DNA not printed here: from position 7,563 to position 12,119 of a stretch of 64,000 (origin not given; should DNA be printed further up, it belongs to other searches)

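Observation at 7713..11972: Kinase-like/FGE-sulfatase fusion: a possible single-chain PpkA-TagR-type sensor with a dead catalytic loop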

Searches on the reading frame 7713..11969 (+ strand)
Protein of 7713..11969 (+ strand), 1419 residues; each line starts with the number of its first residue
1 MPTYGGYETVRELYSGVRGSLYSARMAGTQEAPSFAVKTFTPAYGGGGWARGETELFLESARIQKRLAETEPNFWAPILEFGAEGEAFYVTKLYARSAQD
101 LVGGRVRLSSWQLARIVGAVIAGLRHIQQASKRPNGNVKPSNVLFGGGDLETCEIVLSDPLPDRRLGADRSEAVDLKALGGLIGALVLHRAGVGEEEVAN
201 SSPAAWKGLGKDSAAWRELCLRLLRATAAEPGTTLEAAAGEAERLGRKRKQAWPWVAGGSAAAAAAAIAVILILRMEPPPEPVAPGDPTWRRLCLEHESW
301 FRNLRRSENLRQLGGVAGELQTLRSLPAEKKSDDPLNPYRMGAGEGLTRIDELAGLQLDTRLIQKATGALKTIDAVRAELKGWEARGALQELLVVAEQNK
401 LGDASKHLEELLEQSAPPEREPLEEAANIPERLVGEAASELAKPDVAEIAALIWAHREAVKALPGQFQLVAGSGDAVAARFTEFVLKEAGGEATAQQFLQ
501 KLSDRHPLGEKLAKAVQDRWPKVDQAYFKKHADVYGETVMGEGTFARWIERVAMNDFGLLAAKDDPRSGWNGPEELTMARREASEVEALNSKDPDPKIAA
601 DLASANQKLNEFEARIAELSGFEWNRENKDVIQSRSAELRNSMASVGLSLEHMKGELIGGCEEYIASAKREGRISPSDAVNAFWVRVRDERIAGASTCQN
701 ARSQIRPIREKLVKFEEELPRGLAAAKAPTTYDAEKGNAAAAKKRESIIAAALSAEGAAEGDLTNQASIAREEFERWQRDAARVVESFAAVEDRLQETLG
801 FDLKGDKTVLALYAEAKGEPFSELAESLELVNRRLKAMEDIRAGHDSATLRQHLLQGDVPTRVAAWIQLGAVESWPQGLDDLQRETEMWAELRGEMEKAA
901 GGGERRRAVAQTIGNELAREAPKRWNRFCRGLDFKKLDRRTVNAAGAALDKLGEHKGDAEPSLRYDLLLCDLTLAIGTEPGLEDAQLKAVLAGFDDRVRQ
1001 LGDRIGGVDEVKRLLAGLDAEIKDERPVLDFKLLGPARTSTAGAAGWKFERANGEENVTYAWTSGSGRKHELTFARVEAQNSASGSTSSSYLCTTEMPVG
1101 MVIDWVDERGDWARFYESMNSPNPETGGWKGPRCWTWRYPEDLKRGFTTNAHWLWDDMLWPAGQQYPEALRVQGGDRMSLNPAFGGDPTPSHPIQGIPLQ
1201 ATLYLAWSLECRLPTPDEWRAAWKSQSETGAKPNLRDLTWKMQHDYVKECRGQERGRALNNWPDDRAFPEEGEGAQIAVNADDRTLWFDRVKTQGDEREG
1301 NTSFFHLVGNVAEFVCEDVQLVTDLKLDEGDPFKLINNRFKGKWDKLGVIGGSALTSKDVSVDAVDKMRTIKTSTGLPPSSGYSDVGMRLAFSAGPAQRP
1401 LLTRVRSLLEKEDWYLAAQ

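Call 5: search_protein_families(library=pfam, proteins=[window:7713-11969:+], max_evalue=0.01)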
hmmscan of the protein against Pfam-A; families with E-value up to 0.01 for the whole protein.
window:7713-11969:+ (1419 aa): 0 families

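Call 8: search_protein_families(library=ncbifam, proteins=[window:7713-11969:+], max_evalue=1)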
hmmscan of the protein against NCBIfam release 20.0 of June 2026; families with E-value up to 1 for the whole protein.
window:7713-11969:+ (1419 aa): 0 families

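Call 9: find_homologous_proteins(query=window:7713-11969:+, max_evalue=0.001)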
Query window:7713-11969:+ (1419 aa): 10 proteins with E <= 0.001 among 8000 candidates.
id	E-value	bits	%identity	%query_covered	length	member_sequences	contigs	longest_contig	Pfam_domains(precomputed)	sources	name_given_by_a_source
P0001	0.0e+0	3214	100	100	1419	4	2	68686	-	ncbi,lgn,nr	ncbi:MAG: hypothetical protein L0Y42_03010 [Phycisphaerales bacterium]|nr:hypothetical protein [Phyc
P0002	6.8e-90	321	26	66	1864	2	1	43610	-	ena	-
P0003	4.5e-80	288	34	27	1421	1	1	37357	-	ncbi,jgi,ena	-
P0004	1.6e-70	257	32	27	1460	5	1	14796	PF03781.23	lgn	-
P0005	1.6e-69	253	28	67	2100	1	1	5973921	PF03781.23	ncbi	-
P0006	4.2e-69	252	28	51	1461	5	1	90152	PF03781.23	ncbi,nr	ncbi:MAG: hypothetical protein KF869_12985 [Phycisphaeraceae bacterium]|nr:hypothetical protein [Phy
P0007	8.1e-69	251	27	98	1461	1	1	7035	PF03781.23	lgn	-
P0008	3.8e-32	129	30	21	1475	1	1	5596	-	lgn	-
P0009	3.1e-31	126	36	20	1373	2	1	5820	PF03781.23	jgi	jgi:hypothetical protein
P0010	3.2e-7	47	25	43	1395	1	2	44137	-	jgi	jgi:hypothetical protein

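Call 12: search_protein_families(library=pfam, alignment_id=A1, max_evalue=1)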
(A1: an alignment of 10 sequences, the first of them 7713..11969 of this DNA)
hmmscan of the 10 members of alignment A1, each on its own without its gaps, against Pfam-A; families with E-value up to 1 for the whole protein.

A. member 1, window:7713-11969:+ (1419 aa): 2 families
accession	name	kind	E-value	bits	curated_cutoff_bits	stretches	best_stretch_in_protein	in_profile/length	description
PF20379.3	DUF6674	-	0.018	15.1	28.5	1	614-687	57-119/251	Family of unknown function (DUF6674)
PF04961.17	FTCD_C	-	0.23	11.6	24.5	0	749-819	21-91/182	Formiminotransferase-cyclodeaminase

B. families by the number of members that match (of 10 scanned): 6 families
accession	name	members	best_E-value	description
PF03781.23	FGE-sulfatase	9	3.8e-15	Sulfatase-modifying factor enzyme 1-like domain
PF00069.31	Pkinase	2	0.076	Protein kinase domain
PF20379.3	DUF6674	1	0.018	Family of unknown function (DUF6674)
PF25310.1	VG15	1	0.091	VG15 protein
PF23814.1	DUF7185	1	0.15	Family of unknown function (DUF7185)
PF04961.17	FTCD_C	1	0.23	Formiminotransferase-cyclodeaminase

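Call 28: find_encoding_contigs(protein=P0002, flank=10000, max_places=2)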
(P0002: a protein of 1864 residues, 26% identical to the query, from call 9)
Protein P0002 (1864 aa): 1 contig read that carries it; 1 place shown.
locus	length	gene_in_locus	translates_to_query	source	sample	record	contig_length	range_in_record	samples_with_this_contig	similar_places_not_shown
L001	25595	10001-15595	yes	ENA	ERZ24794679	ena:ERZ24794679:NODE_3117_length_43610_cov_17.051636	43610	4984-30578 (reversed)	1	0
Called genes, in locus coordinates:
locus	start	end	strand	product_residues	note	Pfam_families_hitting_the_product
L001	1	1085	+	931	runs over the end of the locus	PF02861:Clp_N (weak), PF13191:AAA_16, PF23569:NBD_SMAX1, PF00004:AAA, PF17871:AAA_lid_9, PF07724:AAA_2, PF07728:AAA_5, PF10431:ClpB_D2-small, +7 more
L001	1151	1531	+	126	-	-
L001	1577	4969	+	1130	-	PF05954:Phage_GPD, PF04717:Phage_base_V, PF22178:Gp5_trimer_C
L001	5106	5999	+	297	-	-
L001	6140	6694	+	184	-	PF13503:DUF4123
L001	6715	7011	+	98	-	PF05488:PAAR_motif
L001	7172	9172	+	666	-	-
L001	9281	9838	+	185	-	-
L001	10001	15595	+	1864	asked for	-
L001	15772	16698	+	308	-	-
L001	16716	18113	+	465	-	PF05936:T6SS_VasE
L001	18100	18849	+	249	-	PF09850:DotU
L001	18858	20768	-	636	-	-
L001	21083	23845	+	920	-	-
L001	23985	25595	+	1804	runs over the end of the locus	PF03781:FGE-sulfatase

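Call 29: find_encoding_contigs(protein=P0003, flank=10000, max_places=2)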
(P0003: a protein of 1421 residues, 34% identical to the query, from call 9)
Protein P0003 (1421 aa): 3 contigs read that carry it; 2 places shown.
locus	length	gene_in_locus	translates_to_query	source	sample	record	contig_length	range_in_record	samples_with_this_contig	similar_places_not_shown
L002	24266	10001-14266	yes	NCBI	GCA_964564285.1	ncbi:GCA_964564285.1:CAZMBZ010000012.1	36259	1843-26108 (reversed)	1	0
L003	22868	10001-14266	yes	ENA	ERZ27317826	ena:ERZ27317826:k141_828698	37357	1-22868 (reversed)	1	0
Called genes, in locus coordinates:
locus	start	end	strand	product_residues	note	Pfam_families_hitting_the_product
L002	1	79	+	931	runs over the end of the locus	PF13191:AAA_16, PF23569:NBD_SMAX1 (weak), PF00004:AAA, PF17871:AAA_lid_9, PF00004:AAA (weak), PF07724:AAA_2, PF07728:AAA_5, PF10431:ClpB_D2-small, +7 more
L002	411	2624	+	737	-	PF05954:Phage_GPD, PF04717:Phage_base_V, PF22178:Gp5_trimer_C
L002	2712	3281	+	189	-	PF13503:DUF4123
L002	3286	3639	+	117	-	-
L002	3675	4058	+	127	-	-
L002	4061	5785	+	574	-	-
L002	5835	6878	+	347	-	-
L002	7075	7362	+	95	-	PF05488:PAAR_motif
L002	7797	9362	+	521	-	-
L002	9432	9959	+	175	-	-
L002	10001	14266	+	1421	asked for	-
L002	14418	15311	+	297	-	-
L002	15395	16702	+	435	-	PF05936:T6SS_VasE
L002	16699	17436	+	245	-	PF09850:DotU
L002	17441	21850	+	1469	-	PF14331:IcmF-related_N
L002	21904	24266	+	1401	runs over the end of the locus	?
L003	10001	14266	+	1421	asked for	-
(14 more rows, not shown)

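Call 30: find_encoding_contigs(protein=P0005, flank=10000, max_places=2)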
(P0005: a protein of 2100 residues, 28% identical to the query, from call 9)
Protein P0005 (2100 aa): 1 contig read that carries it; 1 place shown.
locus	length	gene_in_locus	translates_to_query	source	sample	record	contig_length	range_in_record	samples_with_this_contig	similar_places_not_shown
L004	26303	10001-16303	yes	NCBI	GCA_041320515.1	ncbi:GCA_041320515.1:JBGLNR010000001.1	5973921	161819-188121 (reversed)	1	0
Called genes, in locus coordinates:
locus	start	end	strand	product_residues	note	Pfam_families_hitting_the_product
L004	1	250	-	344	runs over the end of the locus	PF01193:RNA_pol_L, PF01000:RNA_pol_A_bac, PF03118:RNA_pol_A_CTD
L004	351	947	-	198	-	PF00163:Ribosomal_S4, PF22421:SYY_C-terminal (faint), PF01479:S4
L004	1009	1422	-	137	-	PF00411:Ribosomal_S11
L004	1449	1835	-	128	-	PF00416:Ribosomal_S13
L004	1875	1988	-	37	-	PF00444:Ribosomal_L36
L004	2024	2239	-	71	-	PF01176:eIF-1a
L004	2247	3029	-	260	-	PF00557:Peptidase_M24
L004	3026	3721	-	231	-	PF00406:ADK, PF13207:AAA_17, PF05191:ADK_lid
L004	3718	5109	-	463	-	PF00344:SecY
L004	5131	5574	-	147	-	PF00828:Ribosomal_L27A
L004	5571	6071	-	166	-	PF00333:Ribosomal_S5, PF03719:Ribosomal_S5_C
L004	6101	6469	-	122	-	PF00861:Ribosomal_L18p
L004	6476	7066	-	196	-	PF00347:Ribosomal_L6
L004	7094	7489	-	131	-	PF00410:Ribosomal_S8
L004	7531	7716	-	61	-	PF00253:Ribosomal_S14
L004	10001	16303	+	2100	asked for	PF03781:FGE-sulfatase (faint)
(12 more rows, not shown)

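Call 31: find_encoding_contigs(protein=P0006, flank=10000, max_places=2)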
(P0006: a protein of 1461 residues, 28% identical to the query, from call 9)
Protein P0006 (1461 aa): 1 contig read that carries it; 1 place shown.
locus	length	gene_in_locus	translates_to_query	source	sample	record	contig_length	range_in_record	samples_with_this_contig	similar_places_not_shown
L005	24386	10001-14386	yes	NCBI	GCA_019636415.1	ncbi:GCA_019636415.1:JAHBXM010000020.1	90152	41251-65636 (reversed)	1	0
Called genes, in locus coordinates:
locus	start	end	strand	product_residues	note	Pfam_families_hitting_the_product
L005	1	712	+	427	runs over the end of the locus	PF00109:ketoacyl-synt, PF02801:Ketoacyl-synt_C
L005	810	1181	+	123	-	PF01052:FliMN_C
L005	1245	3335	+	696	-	PF00723:Glyco_hydro_15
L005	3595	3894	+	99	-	-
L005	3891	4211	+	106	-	PF05016:ParE_toxin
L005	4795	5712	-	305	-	PF22645:GKRP_SIS_N, PF20741:GKRP-like_C (faint)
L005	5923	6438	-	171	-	-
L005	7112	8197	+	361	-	PF01510:Amidase_2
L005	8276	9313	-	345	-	PF19328:DAP_DH_C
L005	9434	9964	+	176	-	-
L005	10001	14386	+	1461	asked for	PF03781:FGE-sulfatase (faint)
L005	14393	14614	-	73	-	-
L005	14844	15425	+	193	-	-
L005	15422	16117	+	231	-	PF09850:DotU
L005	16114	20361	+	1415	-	PF14331:IcmF-related_N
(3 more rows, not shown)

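Call 32: find_encoding_contigs(protein=P0010, flank=10000, max_places=2)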
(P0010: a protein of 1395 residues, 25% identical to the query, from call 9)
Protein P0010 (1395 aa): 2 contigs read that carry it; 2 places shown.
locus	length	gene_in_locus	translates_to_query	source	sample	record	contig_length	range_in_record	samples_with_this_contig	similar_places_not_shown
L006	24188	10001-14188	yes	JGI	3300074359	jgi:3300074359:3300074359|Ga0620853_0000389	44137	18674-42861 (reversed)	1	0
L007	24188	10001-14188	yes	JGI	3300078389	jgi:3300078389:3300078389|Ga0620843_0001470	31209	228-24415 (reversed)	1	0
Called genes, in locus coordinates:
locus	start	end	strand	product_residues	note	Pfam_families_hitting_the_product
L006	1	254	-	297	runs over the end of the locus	-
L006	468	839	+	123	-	PF08761:dUTPase_2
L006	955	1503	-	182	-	-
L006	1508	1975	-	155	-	PF09500:YiiD_C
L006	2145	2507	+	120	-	PF03795:YCII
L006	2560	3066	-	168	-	PF01894:YjbQ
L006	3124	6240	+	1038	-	PF05359:DUF748, PF13116:YhdP (weak), PF05359:DUF748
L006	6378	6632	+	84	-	PF03692:CxxCxxCC (weak)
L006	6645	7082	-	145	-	-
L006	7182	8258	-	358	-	PF00437:T2SSE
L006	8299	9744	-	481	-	PF00437:T2SSE, PF13401:AAA_22 (weak)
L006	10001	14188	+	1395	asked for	-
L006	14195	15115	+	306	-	-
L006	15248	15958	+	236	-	PF09850:DotU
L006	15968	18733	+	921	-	PF14331:IcmF-related_N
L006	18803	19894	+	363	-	-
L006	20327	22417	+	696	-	PF03865:ShlB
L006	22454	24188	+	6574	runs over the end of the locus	PF18886:DUF5649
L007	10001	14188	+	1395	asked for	-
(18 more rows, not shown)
